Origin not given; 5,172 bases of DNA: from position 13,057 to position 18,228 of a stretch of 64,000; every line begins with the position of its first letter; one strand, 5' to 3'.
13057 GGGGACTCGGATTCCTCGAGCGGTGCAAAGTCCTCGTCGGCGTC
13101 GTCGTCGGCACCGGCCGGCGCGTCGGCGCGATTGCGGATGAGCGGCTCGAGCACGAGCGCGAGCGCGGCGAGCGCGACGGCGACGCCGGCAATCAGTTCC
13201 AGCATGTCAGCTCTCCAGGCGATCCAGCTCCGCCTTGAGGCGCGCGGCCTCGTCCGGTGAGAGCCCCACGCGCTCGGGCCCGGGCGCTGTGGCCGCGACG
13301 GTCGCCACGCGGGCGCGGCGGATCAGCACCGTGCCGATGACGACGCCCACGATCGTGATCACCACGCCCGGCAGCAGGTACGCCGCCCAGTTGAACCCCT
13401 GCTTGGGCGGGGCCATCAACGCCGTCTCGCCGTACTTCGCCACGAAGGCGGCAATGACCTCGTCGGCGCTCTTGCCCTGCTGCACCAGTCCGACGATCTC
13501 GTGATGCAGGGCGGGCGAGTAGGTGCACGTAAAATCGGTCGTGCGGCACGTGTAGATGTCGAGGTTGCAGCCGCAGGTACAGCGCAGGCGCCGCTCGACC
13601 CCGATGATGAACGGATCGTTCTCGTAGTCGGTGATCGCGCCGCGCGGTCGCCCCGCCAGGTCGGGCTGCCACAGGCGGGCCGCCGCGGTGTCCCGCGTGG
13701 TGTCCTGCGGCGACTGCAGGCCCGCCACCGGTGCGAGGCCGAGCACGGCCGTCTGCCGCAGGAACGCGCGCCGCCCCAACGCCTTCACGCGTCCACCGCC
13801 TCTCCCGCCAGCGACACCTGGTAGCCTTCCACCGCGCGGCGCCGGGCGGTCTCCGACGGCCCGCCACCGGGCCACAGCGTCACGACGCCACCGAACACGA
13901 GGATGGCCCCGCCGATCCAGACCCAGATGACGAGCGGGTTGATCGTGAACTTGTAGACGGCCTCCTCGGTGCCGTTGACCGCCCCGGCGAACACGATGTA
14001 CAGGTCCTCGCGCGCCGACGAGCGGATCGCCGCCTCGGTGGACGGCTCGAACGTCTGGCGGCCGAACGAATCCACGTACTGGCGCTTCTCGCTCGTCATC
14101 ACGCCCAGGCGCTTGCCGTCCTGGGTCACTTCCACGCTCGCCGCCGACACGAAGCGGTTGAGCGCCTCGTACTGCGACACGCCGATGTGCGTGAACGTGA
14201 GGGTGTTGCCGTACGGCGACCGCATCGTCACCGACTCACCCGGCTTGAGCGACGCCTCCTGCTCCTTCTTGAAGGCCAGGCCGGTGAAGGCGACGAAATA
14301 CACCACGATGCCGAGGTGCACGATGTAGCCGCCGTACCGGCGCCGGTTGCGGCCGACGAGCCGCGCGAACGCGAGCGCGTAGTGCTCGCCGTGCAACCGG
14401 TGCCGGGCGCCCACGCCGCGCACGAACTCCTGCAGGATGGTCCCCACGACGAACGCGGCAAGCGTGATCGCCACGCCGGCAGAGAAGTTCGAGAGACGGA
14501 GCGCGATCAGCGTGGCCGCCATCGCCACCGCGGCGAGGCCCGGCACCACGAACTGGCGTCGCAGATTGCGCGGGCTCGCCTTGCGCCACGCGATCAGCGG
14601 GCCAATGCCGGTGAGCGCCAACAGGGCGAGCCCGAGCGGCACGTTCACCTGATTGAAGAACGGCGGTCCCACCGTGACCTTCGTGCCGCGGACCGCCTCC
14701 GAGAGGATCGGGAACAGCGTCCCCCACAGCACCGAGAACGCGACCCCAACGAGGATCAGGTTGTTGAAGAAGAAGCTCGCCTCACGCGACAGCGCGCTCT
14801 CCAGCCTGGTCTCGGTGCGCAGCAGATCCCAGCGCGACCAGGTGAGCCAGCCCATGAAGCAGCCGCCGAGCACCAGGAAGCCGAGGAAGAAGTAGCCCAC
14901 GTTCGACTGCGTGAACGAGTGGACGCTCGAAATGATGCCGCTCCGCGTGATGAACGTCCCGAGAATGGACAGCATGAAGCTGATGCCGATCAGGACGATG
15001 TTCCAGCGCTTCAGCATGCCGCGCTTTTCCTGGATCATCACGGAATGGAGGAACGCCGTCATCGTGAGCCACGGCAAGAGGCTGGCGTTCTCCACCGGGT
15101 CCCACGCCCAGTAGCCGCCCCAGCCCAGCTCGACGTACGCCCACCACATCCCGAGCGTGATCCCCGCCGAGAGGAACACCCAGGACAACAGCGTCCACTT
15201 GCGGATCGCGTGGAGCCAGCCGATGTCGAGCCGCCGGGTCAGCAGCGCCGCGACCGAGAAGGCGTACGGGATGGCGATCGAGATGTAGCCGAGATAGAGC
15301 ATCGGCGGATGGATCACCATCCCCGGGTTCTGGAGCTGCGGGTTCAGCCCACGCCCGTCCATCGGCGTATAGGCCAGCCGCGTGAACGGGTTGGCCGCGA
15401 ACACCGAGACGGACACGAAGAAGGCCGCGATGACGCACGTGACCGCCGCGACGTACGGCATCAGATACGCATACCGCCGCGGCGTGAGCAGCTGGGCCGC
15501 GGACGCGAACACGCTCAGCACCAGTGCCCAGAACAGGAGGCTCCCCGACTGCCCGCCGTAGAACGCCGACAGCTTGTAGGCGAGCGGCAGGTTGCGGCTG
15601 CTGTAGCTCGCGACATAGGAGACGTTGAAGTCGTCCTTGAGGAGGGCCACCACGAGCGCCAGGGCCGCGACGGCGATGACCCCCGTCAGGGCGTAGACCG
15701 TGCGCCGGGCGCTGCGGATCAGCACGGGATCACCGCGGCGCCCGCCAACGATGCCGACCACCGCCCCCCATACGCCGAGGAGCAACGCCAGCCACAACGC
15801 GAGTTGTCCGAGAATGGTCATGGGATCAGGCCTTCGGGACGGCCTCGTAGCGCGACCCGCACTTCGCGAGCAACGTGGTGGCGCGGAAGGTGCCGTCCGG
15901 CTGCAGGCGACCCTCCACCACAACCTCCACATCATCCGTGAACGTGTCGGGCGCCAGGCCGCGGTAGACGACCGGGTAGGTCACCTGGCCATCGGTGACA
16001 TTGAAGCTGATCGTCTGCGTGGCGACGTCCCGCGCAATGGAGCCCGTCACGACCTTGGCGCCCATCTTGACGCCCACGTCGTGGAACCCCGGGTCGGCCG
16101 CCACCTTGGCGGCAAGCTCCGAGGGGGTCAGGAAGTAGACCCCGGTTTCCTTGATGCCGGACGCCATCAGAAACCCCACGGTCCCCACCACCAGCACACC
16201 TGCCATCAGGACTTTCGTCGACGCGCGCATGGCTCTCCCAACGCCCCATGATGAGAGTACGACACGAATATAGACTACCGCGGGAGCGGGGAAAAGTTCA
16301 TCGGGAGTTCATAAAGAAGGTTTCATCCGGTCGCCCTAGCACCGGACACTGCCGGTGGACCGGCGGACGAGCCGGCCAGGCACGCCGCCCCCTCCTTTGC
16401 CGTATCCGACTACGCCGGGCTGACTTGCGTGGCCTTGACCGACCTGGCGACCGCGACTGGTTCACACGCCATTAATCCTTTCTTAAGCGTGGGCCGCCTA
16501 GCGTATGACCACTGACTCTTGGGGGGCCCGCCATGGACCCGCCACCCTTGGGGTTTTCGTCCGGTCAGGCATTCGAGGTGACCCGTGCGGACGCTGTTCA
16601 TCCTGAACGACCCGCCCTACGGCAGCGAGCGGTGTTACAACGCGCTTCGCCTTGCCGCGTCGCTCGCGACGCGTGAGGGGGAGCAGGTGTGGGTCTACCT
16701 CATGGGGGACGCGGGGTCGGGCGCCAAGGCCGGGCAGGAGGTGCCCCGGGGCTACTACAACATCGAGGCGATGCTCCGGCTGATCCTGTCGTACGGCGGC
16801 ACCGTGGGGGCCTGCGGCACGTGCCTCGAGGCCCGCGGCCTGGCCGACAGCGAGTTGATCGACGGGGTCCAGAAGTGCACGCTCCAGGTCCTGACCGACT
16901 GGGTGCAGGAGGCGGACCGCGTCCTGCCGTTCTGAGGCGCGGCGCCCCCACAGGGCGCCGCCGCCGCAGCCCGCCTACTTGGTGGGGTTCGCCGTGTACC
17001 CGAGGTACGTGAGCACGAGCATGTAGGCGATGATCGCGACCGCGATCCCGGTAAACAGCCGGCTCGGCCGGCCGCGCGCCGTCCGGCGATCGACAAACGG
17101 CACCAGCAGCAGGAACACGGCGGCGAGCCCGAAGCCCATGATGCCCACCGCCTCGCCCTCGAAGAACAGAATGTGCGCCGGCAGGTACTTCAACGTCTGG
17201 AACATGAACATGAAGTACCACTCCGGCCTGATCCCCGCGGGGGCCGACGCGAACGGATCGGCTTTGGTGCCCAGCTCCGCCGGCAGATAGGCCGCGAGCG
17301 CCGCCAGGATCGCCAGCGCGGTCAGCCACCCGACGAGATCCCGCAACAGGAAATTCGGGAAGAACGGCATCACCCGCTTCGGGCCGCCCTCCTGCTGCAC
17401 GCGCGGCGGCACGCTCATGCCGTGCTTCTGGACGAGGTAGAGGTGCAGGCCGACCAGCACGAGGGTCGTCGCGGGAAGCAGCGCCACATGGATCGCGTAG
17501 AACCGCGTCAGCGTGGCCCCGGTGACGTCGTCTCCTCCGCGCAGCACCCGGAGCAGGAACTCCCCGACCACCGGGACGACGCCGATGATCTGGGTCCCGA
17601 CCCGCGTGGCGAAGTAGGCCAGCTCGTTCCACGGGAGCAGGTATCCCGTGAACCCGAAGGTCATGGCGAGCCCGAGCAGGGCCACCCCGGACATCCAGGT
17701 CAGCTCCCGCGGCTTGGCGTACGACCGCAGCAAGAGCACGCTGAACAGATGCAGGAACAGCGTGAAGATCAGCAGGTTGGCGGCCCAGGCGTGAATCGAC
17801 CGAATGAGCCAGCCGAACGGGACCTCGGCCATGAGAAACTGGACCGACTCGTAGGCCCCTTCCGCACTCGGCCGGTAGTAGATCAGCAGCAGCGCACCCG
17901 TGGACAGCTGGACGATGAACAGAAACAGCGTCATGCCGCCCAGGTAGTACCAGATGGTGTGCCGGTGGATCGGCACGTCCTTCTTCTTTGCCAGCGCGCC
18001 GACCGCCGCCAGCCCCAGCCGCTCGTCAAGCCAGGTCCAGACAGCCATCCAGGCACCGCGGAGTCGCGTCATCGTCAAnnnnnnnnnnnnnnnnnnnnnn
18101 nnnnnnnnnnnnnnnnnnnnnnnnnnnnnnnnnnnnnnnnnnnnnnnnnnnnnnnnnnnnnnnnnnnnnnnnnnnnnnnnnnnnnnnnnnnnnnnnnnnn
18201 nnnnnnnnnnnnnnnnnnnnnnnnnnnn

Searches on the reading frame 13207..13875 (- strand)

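Call 29: search_protein_families(library=pfam, proteins=[window:13207-13875:-], max_evalue=0.00001)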
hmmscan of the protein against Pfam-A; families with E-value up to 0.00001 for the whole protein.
window:13207-13875:- (222 aa): 1 family
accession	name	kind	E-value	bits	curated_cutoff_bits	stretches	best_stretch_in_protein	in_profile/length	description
PF03918.19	CcmH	-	3.7e-18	65.6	25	1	79-215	18-141/143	Cytochrome C biogenesis protein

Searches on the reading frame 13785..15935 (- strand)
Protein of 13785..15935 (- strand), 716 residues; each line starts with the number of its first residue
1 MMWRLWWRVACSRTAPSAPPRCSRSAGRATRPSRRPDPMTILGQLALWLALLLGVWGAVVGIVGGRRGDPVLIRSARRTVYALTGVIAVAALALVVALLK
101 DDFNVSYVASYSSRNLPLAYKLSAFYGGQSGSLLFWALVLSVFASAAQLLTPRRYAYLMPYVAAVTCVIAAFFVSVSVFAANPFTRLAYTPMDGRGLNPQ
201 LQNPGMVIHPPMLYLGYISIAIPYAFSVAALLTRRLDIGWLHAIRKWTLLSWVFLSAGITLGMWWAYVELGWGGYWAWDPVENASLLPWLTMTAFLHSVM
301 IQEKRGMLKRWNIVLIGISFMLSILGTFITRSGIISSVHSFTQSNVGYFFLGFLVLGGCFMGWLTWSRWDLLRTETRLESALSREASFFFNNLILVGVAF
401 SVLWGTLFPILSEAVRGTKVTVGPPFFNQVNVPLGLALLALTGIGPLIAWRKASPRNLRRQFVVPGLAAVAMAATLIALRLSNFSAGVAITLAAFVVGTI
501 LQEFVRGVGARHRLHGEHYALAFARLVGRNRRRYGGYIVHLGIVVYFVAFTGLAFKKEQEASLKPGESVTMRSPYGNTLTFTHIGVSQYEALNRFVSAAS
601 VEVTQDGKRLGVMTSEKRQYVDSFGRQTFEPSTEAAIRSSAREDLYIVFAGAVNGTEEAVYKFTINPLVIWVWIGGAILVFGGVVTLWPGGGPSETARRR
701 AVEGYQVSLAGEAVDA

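Call 30: search_protein_families(library=pfam, proteins=[window:13785-15935:-], max_evalue=0.00001)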
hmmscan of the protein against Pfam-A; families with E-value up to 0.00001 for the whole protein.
window:13785-15935:- (716 aa): 2 families
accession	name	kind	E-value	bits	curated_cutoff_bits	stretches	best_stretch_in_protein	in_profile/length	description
PF16327.10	CcmF_C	-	1.7e-57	195.5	28.7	1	379-687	28-320/323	Cytochrome c-type biogenesis protein CcmF C-terminal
PF01578.25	Cytochrom_C_asm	-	4.2e-39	134.8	29.9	1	130-332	5-206/212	Cytochrome C assembly protein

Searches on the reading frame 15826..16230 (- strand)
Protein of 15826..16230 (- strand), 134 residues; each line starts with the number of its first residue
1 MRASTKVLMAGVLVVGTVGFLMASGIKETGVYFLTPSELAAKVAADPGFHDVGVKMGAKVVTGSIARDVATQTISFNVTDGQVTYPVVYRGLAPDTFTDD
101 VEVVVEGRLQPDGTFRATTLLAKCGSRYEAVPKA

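Call 30: search_protein_families(library=pfam, proteins=[window:15826-16230:-], max_evalue=0.00001)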
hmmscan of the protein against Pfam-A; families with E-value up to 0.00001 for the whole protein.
window:15826-16230:- (134 aa): 1 family
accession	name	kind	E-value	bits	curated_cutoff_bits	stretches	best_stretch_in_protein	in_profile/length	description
PF03100.22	CcmE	-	3.7e-28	98.2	24.6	1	31-130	2-98/99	CcmE domain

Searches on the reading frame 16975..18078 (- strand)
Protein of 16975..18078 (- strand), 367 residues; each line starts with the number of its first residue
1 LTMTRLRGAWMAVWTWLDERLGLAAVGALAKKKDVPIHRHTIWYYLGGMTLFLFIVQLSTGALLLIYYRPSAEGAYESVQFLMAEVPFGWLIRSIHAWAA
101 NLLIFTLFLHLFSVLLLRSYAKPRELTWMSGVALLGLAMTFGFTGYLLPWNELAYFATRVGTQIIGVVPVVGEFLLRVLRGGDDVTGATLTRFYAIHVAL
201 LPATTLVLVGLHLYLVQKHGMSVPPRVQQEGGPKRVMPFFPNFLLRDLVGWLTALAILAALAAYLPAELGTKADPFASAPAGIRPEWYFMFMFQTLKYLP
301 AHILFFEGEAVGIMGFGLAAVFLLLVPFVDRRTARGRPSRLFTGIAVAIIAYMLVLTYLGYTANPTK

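Call 30: search_protein_families(library=pfam, proteins=[window:16975-18078:-], max_evalue=0.00001)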
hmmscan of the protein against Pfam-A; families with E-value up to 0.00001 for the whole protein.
window:16975-18078:- (367 aa): 3 families
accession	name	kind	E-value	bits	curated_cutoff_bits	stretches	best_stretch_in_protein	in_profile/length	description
PF00033.24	Cytochrome_B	-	8.9e-52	176.1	27.2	1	41-219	11-188/189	Cytochrome b/b6/petB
PF13631.11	Cytochrom_B_N_2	-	1.7e-42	145.7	27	1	102-270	2-167/169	Cytochrome b(N-terminal)/b6/petB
PF00032.22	Cytochrom_B_C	-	6.2e-12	46.1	20.7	1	273-362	2-84/102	Cytochrome b(C-terminal)/b6/petD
